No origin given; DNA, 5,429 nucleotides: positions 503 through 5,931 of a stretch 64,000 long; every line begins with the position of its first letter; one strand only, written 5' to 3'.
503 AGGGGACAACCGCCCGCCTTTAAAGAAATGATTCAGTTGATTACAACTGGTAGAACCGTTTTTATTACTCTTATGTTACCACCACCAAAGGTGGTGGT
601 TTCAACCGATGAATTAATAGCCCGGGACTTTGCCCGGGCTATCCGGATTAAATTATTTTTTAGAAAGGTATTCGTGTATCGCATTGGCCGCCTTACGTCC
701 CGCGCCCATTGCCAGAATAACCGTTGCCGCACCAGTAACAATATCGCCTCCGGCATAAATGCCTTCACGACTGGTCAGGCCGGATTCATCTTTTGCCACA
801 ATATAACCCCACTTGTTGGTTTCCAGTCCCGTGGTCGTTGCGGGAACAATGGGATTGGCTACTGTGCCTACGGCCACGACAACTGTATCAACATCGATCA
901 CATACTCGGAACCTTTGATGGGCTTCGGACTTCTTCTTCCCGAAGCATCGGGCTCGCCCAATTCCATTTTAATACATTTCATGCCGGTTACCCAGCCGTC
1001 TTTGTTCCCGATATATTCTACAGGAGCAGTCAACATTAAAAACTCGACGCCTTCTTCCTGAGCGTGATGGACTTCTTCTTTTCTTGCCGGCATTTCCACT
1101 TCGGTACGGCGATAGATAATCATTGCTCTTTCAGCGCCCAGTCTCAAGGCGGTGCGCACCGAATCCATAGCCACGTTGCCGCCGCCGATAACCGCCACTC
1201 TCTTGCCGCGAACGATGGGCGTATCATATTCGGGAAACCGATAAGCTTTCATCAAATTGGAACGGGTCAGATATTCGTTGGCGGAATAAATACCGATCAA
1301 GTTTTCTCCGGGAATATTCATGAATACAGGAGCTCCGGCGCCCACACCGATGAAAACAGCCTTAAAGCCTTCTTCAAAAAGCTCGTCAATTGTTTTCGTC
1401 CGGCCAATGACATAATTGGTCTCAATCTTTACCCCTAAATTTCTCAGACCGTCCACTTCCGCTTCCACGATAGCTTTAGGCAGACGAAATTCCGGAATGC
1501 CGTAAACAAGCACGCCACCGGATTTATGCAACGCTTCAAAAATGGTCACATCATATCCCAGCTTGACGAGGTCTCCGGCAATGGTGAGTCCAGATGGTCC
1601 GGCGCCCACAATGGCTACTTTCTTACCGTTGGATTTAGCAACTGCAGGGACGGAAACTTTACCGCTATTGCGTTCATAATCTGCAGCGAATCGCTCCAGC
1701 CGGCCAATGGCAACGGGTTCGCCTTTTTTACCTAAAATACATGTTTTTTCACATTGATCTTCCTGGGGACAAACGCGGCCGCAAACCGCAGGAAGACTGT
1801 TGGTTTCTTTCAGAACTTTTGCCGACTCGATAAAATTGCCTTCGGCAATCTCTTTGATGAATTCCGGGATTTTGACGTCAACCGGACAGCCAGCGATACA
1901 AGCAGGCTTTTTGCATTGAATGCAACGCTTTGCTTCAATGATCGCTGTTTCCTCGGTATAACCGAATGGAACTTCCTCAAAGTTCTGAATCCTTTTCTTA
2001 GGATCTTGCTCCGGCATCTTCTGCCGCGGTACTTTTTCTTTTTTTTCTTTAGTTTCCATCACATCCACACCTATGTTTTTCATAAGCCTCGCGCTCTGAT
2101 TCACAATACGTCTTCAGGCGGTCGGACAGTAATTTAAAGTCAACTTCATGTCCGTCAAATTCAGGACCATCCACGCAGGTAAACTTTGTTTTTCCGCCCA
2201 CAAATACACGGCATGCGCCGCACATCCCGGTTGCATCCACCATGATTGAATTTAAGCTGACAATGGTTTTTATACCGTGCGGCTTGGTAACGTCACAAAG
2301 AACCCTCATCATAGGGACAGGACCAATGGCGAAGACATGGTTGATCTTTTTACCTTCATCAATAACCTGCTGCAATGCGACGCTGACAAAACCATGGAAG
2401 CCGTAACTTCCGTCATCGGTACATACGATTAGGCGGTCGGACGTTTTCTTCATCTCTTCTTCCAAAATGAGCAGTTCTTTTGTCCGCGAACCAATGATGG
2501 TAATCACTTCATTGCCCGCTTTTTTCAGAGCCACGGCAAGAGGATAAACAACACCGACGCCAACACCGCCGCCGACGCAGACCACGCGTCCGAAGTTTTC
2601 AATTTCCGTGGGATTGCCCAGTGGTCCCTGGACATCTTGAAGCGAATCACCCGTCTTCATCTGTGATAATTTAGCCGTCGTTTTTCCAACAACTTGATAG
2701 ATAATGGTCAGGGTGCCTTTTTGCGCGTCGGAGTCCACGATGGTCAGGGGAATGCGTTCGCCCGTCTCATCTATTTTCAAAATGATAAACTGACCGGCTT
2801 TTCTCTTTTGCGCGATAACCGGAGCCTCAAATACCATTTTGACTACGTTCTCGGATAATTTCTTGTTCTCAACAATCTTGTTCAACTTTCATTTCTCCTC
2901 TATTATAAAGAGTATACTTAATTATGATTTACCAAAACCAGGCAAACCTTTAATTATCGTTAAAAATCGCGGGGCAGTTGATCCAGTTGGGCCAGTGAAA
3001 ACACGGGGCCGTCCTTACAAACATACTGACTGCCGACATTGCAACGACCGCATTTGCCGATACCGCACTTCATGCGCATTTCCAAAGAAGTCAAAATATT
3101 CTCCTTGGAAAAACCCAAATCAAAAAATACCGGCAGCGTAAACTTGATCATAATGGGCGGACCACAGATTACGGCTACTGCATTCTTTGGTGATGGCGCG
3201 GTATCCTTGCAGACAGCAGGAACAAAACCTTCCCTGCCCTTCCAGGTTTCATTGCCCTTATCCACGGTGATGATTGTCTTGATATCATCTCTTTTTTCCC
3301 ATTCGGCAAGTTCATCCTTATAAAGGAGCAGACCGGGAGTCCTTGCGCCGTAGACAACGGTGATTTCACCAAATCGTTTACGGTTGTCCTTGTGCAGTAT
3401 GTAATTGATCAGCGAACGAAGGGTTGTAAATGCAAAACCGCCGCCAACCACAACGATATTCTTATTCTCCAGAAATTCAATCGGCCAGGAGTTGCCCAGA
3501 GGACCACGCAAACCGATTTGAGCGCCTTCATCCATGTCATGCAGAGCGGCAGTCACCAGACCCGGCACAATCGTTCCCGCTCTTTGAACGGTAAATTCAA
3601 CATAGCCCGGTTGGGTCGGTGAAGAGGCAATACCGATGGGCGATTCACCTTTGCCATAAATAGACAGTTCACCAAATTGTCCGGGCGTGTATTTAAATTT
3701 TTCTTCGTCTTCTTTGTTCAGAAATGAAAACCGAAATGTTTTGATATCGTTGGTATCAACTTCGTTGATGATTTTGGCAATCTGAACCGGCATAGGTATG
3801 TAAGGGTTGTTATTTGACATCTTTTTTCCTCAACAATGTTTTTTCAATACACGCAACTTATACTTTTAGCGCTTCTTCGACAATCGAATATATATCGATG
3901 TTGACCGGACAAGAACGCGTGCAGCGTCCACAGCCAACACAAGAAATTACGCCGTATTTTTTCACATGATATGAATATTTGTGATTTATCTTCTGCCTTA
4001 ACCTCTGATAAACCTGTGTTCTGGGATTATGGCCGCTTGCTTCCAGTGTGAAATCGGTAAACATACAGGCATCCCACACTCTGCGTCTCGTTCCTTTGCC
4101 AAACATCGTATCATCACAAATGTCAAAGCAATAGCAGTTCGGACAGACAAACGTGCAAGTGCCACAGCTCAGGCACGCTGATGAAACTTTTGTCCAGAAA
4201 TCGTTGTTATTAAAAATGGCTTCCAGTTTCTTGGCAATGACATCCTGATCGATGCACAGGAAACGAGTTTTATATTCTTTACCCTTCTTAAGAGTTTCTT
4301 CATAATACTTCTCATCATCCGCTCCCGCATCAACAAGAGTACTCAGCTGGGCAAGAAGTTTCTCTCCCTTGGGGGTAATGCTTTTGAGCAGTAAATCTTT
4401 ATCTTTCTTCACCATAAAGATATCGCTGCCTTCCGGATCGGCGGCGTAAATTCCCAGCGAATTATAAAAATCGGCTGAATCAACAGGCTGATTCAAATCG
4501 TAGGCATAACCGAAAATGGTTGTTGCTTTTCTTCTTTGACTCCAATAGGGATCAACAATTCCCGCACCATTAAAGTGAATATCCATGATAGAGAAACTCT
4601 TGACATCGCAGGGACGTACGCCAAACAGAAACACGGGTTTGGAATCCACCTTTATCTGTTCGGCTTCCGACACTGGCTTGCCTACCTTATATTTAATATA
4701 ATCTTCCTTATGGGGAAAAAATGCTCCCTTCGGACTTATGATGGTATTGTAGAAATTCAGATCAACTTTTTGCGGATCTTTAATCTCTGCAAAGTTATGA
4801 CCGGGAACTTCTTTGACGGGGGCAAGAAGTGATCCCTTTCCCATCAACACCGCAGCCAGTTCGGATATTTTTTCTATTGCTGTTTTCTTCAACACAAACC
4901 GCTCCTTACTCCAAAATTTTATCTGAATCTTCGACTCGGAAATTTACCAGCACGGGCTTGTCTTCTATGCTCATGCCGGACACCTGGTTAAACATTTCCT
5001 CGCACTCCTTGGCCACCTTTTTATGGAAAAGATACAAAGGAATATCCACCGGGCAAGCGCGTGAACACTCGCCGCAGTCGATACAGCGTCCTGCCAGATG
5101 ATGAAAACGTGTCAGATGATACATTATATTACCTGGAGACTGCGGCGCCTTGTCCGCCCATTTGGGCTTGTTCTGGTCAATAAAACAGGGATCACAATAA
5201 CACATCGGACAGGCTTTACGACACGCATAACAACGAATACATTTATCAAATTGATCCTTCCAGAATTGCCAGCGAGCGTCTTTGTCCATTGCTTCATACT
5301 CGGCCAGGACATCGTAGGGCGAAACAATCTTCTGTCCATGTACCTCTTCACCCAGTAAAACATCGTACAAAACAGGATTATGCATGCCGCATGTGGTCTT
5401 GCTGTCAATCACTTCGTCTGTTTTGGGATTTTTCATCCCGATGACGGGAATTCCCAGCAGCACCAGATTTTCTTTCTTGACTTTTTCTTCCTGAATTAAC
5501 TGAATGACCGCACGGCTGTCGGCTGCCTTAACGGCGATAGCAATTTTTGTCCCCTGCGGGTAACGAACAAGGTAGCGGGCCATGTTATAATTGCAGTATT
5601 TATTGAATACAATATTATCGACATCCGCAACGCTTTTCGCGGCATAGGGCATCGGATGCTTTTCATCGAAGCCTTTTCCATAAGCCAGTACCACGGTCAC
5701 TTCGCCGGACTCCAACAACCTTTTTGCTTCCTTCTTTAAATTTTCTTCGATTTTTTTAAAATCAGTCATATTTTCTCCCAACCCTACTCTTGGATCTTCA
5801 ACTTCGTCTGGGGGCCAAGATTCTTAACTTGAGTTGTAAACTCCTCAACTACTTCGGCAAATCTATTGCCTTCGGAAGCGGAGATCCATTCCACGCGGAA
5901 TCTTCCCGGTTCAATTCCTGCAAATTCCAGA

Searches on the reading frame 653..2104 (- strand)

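Call 102: search_protein_families(library=pfam, proteins=[window:653-2104:-], max_evalue=0.00001)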
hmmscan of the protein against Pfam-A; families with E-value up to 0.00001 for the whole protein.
window:653-2104:- (483 aa): 5 families
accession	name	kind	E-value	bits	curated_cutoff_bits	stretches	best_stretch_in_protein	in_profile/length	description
PF14691.11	Fer4_20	-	3.2e-44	149.8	25.8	1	38-147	1-111/113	Dihydroprymidine dehydrogenase domain II, 4Fe-4S cluster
PF07992.20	Pyr_redox_2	-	1.5e-37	130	26.1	1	161-469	1-291/291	Pyridine nucleotide-disulphide oxidoreductase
PF00070.33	Pyr_redox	-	2.2e-12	47.8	22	0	302-375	1-77/82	Pyridine nucleotide-disulphide oxidoreductase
PF13738.12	Pyr_redox_3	-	4.8e-07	29.8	30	0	152-190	156-194/305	Pyridine nucleotide-disulphide oxidoreductase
PF13450.12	NAD_binding_8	-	3.1e-06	27.8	21.9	1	165-197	1-33/68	NAD(P)-binding Rossmann-like domain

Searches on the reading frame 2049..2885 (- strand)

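Call 102: search_protein_families(library=pfam, proteins=[window:2049-2885:-], max_evalue=0.00001)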
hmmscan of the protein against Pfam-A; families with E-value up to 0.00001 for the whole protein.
window:2049-2885:- (278 aa): 2 families
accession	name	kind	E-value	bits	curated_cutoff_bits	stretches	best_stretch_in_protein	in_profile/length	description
PF10418.14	DHODB_Fe-S_bind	-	1.9e-12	47.1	23.9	1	212-249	1-41/41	Iron-sulfur cluster binding domain of dihydroorotate dehydrogenase B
PF00970.30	FAD_binding_6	-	2e-06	28.5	21.1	1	3-91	3-96/99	Oxidoreductase FAD-binding domain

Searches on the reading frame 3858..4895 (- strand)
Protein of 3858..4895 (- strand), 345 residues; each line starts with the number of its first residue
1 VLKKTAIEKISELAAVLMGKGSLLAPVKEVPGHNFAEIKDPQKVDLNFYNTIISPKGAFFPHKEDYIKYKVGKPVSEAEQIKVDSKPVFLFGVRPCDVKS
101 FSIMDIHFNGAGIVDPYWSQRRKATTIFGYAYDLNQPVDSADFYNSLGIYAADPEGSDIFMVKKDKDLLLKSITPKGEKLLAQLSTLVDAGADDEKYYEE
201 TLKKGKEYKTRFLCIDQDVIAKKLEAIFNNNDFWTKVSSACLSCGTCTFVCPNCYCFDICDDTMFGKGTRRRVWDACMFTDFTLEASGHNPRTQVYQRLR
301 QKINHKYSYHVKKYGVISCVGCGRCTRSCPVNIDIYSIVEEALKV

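Call 102: search_protein_families(library=pfam, proteins=[window:3858-4895:-], max_evalue=0.00001)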
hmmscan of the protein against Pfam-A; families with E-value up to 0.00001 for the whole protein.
window:3858-4895:- (345 aa): 6 families
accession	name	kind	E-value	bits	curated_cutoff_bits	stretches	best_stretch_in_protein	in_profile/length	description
PF17179.9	Fer4_22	-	6.9e-31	107.4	27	1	241-333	2-95/95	4Fe-4S dicluster domain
PF13183.11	Fer4_8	-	2.1e-07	31.8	27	1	239-333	3-68/68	4Fe-4S dicluster domain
PF13237.11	Fer4_10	-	9.7e-07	29.1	25.5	0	318-331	8-21/53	4Fe-4S dicluster domain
PF13187.11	Fer4_9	-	5.9e-06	26.6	27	0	319-339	2-22/52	4Fe-4S dicluster domain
PF12797.12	Fer4_2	-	7e-06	26.1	24.5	0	238-252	7-21/22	4Fe-4S binding domain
PF13534.11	Fer4_17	-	7.6e-06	26.8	22.2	0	296-334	26-61/61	4Fe-4S dicluster domain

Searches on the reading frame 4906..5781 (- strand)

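Call 102: search_protein_families(library=pfam, proteins=[window:4906-5781:-], max_evalue=0.00001)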
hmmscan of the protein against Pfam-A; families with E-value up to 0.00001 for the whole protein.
window:4906-5781:- (291 aa): 5 families
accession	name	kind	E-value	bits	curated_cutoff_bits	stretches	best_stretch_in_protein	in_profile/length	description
PF12797.12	Fer4_2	-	5.7e-10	38.9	24.5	0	178-192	7-21/22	4Fe-4S binding domain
PF00037.32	Fer4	-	8.5e-09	35.3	21.1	0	231-247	6-22/24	4Fe-4S binding domain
PF13183.11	Fer4_8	-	6.1e-07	30.3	27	1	178-247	2-68/68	4Fe-4S dicluster domain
PF13187.11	Fer4_9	-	4.8e-06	26.9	27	0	180-246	1-50/52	4Fe-4S dicluster domain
PF12800.12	Fer4_4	-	8.9e-06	26.1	24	0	231-245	2-16/17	4Fe-4S binding domain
